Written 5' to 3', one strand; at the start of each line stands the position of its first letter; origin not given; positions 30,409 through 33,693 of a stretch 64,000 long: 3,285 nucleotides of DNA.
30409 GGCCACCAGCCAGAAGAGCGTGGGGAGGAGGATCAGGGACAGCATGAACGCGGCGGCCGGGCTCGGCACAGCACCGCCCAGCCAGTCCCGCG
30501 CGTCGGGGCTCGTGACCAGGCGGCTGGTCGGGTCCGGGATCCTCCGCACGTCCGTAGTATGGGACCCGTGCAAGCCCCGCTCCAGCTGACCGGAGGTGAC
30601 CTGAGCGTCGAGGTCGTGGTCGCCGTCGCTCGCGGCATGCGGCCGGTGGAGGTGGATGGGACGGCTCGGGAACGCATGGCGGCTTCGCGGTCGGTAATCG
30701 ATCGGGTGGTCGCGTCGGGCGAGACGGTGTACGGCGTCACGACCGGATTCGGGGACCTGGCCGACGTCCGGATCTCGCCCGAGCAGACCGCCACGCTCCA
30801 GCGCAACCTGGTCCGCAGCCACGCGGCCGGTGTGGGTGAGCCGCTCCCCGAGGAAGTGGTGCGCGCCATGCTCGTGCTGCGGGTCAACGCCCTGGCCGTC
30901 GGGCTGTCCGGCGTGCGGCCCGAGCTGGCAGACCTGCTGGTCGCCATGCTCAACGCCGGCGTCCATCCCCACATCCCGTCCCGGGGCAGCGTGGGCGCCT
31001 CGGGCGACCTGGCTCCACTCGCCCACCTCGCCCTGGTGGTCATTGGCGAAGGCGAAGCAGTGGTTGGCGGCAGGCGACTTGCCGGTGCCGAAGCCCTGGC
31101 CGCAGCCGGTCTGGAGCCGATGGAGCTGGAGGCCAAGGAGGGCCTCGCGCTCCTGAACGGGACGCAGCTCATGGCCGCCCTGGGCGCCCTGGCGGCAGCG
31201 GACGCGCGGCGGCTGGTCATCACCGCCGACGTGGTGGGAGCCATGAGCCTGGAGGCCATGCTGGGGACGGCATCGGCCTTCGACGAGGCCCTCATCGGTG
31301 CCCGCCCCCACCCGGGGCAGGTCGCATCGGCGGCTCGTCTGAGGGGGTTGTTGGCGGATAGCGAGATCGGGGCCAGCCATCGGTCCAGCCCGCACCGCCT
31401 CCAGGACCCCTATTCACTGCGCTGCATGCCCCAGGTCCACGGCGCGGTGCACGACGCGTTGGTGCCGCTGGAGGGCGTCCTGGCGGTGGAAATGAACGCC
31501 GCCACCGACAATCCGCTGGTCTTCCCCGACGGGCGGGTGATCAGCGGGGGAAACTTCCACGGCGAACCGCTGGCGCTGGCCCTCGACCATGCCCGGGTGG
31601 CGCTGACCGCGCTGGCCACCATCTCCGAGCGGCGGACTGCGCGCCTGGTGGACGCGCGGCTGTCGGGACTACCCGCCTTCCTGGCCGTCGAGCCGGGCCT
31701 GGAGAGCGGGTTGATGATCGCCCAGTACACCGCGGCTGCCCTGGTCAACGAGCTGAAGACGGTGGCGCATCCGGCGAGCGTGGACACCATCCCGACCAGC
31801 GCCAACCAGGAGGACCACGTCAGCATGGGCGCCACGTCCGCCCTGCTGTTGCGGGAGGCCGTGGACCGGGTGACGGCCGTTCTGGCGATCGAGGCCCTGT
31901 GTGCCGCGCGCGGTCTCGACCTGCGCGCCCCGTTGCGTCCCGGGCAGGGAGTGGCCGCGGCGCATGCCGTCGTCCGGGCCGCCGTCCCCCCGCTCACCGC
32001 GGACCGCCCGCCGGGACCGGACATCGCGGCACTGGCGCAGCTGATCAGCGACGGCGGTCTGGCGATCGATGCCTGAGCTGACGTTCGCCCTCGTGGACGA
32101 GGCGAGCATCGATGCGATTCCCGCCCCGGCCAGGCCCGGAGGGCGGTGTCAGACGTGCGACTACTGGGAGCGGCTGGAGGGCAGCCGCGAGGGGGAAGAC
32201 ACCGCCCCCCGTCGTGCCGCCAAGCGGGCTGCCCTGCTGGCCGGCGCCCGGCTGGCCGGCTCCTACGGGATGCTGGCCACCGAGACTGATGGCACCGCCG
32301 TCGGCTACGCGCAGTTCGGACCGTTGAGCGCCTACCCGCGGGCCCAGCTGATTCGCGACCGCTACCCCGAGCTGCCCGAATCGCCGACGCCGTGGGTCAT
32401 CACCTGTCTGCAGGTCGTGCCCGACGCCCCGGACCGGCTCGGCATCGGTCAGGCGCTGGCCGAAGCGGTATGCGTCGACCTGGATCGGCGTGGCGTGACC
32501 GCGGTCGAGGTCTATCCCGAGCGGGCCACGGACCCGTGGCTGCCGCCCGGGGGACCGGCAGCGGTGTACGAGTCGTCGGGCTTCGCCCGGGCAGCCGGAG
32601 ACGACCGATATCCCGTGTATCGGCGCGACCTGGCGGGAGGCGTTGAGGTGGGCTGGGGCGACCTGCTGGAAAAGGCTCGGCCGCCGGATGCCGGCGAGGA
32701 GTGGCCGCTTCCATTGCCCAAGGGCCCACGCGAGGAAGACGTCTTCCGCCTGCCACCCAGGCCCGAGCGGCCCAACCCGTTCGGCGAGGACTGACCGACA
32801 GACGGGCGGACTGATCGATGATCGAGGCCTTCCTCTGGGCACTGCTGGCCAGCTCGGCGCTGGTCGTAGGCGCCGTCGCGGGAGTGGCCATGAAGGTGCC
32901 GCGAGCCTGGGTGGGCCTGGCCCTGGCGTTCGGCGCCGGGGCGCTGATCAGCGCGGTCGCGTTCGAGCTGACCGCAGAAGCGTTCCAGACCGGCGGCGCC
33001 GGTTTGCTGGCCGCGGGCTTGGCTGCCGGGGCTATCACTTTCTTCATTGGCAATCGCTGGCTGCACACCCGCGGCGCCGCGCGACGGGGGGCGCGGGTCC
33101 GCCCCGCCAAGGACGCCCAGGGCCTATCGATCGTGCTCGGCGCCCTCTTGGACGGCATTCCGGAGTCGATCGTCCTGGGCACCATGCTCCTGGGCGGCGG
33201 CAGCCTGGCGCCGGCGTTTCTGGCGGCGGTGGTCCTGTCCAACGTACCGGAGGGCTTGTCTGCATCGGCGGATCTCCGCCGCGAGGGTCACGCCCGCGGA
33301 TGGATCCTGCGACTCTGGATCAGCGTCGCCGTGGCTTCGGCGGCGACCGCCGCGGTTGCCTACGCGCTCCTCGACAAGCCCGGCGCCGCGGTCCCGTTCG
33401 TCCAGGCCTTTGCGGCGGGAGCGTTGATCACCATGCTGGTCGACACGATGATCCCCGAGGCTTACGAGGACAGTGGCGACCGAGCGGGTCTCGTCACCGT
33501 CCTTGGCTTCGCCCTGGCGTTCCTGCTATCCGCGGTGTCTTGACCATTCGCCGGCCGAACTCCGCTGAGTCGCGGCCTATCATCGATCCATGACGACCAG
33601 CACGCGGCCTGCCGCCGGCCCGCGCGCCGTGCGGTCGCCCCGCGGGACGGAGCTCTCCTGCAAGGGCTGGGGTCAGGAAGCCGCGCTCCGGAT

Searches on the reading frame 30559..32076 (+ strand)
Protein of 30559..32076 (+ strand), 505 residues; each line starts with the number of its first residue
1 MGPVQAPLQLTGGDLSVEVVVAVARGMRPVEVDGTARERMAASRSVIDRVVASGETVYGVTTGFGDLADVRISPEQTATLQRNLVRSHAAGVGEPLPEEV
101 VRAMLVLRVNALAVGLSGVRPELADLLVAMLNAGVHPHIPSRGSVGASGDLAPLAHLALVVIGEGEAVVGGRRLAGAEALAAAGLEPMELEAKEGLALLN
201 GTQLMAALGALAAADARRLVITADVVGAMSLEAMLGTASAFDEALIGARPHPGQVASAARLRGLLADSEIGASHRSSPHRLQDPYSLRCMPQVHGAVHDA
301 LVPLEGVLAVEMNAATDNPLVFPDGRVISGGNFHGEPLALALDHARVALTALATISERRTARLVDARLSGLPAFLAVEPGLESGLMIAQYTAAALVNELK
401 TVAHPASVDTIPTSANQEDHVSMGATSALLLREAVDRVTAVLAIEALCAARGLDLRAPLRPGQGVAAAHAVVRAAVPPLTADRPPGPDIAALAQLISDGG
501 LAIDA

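Call 67: search_protein_families(library=pfam, proteins=[window:30559-32076:+], max_evalue=0.001)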
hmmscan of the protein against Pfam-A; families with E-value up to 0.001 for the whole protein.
window:30559-32076:+ (505 aa): 1 family
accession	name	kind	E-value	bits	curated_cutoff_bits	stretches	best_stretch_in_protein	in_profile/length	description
PF00221.24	Lyase_aromatic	-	3.5e-195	649.5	27.3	1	15-473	1-465/466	Aromatic amino acid lyase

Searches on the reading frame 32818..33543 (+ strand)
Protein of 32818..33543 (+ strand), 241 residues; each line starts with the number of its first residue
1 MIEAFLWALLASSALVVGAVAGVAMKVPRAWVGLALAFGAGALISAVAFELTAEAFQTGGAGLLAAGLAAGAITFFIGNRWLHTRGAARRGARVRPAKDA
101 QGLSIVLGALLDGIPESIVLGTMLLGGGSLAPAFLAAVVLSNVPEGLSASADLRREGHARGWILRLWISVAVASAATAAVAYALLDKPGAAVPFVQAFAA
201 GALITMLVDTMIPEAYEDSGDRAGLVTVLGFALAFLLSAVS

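Call 67: search_protein_families(library=pfam, proteins=[window:32818-33543:+], max_evalue=0.001)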
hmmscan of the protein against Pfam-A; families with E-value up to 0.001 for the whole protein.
window:32818-33543:+ (241 aa): 1 family
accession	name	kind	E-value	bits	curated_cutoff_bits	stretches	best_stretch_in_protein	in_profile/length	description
PF02535.28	Zip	-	8e-08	32.3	35.1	1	102-237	178-322/323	ZIP Zinc transporter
